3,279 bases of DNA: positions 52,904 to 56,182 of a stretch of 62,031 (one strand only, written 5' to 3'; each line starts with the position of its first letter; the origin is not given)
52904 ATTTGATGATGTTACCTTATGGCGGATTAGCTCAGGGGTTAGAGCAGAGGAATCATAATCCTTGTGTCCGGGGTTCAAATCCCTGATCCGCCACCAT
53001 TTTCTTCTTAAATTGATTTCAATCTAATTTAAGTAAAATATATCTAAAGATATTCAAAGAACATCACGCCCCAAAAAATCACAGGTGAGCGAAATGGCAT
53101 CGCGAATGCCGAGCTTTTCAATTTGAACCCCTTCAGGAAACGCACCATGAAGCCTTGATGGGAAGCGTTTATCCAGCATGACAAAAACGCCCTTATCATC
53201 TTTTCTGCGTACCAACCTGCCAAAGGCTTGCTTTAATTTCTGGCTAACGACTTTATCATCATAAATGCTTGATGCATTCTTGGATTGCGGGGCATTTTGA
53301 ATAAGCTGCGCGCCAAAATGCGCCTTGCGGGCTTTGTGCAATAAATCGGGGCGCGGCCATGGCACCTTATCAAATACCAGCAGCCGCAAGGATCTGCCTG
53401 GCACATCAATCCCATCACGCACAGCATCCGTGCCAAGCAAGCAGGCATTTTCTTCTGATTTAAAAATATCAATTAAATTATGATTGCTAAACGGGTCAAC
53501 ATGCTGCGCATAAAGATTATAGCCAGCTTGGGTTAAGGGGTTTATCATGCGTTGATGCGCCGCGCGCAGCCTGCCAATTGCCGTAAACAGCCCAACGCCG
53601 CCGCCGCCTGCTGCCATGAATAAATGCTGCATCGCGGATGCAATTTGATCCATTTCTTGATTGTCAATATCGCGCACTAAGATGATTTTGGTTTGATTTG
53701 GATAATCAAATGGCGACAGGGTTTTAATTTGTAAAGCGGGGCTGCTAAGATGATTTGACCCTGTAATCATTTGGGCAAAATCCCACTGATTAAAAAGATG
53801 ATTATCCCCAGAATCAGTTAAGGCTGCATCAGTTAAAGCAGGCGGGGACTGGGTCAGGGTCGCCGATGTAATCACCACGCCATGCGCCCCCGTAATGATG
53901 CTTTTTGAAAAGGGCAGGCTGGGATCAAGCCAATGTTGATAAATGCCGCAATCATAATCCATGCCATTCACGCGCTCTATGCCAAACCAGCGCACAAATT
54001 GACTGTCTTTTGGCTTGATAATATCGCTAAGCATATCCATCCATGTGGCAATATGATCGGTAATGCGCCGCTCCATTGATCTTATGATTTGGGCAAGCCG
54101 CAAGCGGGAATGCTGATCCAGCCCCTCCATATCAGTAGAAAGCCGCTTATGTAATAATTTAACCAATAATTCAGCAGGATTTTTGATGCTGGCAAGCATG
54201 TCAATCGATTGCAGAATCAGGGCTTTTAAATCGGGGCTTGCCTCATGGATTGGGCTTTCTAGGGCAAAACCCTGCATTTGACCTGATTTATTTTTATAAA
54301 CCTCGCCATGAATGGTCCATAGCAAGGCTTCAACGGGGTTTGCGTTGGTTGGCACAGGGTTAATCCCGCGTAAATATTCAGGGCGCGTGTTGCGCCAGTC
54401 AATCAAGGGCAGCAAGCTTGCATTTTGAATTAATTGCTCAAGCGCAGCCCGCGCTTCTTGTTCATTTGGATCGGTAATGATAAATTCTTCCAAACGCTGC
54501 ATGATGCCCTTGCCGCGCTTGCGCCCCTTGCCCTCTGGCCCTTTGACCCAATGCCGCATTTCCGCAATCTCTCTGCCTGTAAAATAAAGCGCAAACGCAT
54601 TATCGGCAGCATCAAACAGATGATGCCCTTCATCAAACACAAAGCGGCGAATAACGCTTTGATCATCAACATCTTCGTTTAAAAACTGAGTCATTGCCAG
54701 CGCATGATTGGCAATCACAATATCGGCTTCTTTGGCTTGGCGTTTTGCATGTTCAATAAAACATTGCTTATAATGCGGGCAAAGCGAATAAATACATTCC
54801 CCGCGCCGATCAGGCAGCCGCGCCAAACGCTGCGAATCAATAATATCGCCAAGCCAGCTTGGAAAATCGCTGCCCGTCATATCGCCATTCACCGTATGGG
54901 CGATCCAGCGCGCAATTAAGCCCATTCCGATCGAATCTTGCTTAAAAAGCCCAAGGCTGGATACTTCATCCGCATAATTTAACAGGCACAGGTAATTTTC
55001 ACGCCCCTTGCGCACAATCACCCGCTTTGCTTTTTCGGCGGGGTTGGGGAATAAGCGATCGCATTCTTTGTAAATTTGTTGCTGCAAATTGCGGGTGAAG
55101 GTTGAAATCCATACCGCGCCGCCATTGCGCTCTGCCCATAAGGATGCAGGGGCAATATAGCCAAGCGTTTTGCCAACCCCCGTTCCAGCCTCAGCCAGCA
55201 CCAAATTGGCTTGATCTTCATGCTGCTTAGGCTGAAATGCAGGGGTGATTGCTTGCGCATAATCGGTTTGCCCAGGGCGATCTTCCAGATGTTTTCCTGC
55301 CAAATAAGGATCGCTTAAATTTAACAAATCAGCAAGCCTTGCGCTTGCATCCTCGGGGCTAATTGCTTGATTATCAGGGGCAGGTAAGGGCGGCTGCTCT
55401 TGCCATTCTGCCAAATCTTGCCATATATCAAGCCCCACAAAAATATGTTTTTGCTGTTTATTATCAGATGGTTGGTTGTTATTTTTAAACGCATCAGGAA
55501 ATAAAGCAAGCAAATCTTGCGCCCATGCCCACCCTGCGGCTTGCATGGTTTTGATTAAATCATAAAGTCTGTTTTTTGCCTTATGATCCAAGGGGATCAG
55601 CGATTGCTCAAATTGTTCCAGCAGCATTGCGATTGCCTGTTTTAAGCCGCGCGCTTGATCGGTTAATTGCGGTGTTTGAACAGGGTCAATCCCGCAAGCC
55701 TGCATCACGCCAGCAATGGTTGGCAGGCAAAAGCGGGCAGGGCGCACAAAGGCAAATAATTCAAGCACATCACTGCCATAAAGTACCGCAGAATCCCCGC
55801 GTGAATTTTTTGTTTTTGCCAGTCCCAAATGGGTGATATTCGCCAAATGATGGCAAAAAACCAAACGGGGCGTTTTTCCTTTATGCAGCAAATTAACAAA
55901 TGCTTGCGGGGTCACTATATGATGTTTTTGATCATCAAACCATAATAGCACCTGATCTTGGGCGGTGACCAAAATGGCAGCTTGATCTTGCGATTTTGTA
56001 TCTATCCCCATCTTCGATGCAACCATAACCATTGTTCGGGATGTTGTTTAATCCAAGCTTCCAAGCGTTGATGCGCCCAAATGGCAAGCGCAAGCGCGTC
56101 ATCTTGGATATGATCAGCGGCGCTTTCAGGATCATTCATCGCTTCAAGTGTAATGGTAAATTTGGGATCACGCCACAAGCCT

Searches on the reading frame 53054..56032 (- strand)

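Call 80: search_protein_families(library=ncbifam, proteins=[window:53054-56032:-], max_evalue=1e-20)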
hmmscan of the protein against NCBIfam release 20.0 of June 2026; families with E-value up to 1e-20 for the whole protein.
window:53054-56032:- (992 aa): 4 families
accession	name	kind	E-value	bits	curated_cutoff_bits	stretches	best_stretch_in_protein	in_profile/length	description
NF053712.1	repair_DEAH_YoaA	equivalog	7e-72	243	680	2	248-494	16-251/630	DNA repair helicase YoaA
NF005981.0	PRK08074.1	equivalog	7.5e-65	219.4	789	2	241-496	248-491/931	ATP-dependent DNA helicase DinG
NF008729.0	PRK11747.1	equivalog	3.5e-48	164.6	598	1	247-963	22-687/703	ATP-dependent DNA helicase DinG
TIGR01407.1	dinG_rel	hypoth_equivalog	1.1e-43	149.6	547.7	1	233-480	238-460/889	putative DnaQ family exonuclease/DinG family helicase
